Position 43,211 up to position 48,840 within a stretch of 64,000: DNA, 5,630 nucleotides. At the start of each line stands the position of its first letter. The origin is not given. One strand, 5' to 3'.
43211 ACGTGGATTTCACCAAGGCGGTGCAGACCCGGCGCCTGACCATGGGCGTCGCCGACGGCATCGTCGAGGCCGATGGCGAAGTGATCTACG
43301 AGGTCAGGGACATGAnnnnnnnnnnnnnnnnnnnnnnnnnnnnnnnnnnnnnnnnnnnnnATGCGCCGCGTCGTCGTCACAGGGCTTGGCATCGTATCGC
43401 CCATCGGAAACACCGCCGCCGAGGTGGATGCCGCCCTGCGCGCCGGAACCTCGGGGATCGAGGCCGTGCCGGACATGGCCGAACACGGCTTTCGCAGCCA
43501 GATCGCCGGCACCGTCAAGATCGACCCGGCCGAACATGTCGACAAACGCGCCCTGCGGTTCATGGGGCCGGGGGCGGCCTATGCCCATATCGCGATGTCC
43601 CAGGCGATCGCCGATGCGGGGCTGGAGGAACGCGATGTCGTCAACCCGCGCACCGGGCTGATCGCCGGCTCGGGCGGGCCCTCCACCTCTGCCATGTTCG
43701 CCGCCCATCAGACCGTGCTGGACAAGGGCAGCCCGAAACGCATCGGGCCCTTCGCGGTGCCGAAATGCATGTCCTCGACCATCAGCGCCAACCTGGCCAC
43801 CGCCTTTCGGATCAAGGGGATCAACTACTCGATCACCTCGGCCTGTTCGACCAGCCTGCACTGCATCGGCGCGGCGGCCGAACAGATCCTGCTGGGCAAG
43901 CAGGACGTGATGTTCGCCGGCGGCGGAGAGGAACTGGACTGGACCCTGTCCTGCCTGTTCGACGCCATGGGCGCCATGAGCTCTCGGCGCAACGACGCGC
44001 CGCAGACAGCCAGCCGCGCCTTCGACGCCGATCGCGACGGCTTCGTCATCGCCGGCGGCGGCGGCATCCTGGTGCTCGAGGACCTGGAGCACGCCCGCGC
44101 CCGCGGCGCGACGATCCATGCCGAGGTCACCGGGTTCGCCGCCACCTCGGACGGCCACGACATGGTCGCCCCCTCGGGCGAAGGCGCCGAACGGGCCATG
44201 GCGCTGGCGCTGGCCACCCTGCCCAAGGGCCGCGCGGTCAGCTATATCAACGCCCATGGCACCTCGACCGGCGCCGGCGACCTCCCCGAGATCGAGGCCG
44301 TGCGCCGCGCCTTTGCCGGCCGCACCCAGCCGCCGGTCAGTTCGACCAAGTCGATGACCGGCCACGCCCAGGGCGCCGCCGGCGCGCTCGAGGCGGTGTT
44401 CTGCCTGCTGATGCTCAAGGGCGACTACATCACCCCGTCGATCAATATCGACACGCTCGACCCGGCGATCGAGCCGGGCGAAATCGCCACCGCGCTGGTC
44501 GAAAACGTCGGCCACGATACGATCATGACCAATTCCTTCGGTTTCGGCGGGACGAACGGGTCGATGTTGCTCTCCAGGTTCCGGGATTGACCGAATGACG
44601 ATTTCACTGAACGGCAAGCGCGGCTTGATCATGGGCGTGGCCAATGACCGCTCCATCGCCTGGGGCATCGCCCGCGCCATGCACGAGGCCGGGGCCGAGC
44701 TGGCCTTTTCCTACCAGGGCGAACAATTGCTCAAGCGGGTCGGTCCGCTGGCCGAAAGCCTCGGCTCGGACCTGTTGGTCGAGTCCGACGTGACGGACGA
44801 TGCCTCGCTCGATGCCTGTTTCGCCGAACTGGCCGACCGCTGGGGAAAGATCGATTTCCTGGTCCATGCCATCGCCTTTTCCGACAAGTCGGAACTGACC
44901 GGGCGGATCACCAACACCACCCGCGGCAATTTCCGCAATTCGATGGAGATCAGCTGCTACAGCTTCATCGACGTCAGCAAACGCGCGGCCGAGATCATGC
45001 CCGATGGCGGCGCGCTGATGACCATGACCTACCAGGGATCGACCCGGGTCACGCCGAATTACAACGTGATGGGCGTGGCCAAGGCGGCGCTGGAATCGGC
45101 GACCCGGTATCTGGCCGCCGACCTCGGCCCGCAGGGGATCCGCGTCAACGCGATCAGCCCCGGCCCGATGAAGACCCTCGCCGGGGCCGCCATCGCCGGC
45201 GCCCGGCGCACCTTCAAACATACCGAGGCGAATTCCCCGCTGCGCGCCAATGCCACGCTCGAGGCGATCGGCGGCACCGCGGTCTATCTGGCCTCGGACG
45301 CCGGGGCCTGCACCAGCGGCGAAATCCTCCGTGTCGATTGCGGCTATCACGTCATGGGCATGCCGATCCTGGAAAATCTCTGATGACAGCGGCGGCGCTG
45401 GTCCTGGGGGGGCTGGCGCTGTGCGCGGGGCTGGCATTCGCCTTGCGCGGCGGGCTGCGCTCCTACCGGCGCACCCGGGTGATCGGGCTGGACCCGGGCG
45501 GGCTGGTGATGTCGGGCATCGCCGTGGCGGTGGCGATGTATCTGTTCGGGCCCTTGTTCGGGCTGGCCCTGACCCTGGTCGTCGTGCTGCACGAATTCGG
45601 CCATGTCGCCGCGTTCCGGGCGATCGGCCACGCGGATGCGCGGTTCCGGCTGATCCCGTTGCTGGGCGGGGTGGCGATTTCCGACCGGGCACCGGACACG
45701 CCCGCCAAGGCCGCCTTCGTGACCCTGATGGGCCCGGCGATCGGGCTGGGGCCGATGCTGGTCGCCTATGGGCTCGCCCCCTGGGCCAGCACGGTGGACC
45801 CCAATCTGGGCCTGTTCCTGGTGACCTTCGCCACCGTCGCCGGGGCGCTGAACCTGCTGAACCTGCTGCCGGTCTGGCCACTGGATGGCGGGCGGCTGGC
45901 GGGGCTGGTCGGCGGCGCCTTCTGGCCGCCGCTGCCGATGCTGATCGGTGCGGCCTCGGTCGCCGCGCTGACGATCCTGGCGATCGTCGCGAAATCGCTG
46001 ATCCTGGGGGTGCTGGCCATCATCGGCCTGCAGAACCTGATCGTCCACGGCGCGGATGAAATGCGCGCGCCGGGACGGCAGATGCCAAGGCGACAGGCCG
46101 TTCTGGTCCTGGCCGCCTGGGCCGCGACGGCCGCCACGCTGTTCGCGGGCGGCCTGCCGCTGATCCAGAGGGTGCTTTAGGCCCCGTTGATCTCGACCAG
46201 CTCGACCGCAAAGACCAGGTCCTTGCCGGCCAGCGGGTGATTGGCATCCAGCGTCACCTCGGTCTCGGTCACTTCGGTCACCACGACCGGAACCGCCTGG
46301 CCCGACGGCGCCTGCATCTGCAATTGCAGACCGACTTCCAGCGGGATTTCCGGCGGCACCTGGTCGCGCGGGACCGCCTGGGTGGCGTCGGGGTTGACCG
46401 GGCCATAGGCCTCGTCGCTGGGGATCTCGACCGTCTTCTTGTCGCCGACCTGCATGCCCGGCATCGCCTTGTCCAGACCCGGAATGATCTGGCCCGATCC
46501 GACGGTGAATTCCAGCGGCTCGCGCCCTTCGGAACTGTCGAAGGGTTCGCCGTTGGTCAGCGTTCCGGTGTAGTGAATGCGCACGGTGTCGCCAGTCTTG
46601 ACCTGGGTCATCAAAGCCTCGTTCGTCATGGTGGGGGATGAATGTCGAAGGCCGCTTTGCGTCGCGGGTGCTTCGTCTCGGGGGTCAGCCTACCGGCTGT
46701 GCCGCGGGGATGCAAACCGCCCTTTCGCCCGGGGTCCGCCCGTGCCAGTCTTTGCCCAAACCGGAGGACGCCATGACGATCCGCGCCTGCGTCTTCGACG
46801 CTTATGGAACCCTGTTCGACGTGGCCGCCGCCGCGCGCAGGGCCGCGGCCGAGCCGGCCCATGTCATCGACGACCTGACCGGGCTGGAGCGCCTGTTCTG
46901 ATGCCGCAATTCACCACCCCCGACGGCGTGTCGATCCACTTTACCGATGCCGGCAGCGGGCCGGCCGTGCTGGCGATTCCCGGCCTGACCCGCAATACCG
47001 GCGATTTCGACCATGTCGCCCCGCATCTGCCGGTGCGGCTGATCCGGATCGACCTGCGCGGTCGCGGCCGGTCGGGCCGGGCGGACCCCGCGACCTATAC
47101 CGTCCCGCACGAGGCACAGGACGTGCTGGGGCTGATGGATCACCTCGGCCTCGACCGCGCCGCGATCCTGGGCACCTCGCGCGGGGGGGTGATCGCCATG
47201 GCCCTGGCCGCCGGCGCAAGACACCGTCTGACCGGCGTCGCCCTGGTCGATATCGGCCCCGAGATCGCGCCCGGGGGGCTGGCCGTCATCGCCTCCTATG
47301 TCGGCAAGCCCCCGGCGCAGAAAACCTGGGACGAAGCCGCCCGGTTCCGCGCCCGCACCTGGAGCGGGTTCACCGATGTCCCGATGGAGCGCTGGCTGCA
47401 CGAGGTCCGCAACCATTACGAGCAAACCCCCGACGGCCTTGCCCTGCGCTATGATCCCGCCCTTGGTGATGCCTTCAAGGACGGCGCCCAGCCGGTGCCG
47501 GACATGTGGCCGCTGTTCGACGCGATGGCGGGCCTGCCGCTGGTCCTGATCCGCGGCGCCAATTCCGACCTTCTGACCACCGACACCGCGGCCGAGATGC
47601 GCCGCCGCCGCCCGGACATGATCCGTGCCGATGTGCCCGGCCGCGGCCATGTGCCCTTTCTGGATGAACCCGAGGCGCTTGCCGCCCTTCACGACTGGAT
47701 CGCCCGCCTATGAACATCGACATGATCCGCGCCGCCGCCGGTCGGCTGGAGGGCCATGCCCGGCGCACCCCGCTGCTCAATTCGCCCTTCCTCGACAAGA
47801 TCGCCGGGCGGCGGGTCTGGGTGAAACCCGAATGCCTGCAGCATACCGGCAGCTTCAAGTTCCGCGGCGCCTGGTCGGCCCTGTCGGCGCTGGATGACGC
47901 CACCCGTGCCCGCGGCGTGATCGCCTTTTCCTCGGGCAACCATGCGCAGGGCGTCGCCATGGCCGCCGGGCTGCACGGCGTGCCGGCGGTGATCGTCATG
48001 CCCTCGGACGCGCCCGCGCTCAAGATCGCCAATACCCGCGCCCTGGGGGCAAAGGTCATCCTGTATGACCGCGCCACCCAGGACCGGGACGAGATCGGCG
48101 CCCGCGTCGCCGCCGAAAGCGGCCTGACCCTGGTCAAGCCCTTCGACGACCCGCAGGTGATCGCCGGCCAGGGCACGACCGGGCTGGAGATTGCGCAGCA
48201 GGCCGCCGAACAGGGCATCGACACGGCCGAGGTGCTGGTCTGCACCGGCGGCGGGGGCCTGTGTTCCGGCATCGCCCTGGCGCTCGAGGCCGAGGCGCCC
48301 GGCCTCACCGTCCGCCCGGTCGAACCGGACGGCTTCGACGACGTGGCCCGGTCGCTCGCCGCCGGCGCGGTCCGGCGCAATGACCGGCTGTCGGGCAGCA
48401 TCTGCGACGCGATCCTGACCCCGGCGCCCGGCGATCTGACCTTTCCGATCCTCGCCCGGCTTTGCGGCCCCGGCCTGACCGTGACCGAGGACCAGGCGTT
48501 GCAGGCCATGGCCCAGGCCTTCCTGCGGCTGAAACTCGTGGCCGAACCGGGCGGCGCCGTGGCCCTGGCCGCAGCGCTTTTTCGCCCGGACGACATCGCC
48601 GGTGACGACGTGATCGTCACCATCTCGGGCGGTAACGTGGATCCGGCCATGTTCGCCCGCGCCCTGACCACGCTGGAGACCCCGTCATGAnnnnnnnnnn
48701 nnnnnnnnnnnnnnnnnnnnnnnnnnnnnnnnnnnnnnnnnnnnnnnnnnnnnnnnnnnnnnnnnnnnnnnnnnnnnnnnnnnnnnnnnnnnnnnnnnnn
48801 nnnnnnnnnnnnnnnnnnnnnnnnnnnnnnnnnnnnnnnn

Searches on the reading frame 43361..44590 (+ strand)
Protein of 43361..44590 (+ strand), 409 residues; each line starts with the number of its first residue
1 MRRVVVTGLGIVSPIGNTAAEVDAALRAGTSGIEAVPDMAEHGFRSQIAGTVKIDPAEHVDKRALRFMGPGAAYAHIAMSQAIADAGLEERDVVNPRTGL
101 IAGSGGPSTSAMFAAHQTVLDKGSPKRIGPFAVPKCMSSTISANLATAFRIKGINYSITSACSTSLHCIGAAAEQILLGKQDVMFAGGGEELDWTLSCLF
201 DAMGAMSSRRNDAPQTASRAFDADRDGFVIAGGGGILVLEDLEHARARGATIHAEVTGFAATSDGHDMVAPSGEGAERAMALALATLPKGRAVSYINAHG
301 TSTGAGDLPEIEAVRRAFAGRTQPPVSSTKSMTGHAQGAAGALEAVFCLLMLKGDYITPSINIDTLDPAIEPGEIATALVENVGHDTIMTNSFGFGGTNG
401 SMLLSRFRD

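Call 71: search_protein_families(library=pfam, proteins=[window:43361-44590:+], max_evalue=0.001)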
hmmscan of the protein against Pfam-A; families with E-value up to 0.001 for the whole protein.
window:43361-44590:+ (409 aa): 3 families
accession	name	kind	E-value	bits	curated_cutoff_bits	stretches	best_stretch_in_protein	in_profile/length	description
PF00109.32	ketoacyl-synt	-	1.7e-44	152.7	20.8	1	1-245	1-252/252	Beta-ketoacyl synthase, N-terminal domain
PF02801.28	Ketoacyl-synt_C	-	1.4e-30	106.2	20.8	1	253-363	1-118/119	Beta-ketoacyl synthase, C-terminal domain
PF00108.29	Thiolase_N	-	0.00061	19.7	26.4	0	154-192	77-115/260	Thiolase, N-terminal domain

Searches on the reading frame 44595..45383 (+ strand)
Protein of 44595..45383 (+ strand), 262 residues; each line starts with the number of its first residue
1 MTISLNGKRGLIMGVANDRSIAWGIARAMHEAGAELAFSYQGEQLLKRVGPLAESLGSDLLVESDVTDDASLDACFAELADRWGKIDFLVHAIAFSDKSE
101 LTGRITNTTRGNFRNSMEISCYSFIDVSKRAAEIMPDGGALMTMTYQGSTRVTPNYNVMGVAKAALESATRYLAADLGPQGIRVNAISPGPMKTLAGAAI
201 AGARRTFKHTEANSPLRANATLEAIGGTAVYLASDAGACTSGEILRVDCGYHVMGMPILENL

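Call 71: search_protein_families(library=pfam, proteins=[window:44595-45383:+], max_evalue=0.001)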
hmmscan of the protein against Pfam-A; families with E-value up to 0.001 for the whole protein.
window:44595-45383:+ (262 aa): 3 families
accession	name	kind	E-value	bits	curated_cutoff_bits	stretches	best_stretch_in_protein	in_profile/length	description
PF13561.12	adh_short_C2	-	7.2e-86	288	27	1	14-252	1-236/236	Enoyl-(Acyl carrier protein) reductase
PF00106.31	adh_short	-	2.3e-20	73.4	26.6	1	18-196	9-186/195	short chain dehydrogenase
PF23441.1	SDR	-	0.00064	19.6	27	1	65-195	69-197/258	SDR-like rossmann domain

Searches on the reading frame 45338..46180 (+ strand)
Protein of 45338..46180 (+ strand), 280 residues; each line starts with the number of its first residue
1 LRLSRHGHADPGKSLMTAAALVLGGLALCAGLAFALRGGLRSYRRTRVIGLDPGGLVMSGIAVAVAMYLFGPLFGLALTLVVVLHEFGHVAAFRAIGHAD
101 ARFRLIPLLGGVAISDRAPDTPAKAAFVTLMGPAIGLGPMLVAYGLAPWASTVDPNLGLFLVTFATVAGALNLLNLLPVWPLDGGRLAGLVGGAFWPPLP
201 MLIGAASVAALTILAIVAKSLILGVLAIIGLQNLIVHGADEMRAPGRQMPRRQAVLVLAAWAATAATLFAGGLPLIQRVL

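Call 71: search_protein_families(library=pfam, proteins=[window:45338-46180:+], max_evalue=0.001)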
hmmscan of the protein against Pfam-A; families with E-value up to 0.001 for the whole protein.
window:45338-46180:+ (280 aa): 1 family
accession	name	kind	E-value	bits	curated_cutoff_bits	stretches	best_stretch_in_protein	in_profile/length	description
PF02163.28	Peptidase_M50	-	1.8e-11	44.3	27.2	2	74-144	2-97/221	Peptidase family M50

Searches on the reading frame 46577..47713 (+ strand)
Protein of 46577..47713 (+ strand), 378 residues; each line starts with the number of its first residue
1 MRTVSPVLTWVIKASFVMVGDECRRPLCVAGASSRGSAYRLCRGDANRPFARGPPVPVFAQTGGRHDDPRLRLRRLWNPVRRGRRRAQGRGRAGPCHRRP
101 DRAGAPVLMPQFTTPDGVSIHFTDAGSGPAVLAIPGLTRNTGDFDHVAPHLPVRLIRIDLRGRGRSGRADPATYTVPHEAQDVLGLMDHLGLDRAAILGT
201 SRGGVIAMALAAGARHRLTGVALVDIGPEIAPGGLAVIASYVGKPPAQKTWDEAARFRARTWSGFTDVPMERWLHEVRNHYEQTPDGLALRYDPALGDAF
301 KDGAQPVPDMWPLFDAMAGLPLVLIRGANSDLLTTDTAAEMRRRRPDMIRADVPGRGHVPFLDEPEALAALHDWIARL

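Call 71: search_protein_families(library=pfam, proteins=[window:46577-47713:+], max_evalue=0.001)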
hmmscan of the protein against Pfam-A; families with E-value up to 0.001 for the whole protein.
window:46577-47713:+ (378 aa): 3 families
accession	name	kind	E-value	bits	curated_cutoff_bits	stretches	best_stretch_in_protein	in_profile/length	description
PF00561.26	Abhydrolase_1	-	2.1e-14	54.3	25.8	1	129-263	1-121/245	alpha/beta hydrolase fold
PF12697.13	Abhydrolase_6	-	4.3e-14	54.1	26.3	1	132-370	2-216/217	Alpha/beta hydrolase family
PF12146.15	Hydrolase_4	-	8.3e-05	22.4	27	1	130-224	6-107/239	Serine aminopeptidase, S33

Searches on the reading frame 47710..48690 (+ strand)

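Call 71: search_protein_families(library=pfam, proteins=[window:47710-48690:+], max_evalue=0.001)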
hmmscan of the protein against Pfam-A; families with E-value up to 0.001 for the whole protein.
window:47710-48690:+ (326 aa): 1 family
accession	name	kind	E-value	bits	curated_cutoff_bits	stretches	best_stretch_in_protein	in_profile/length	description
PF00291.31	PALP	-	2.4e-76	257.3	35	1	15-305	3-292/295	Pyridoxal-phosphate dependent enzyme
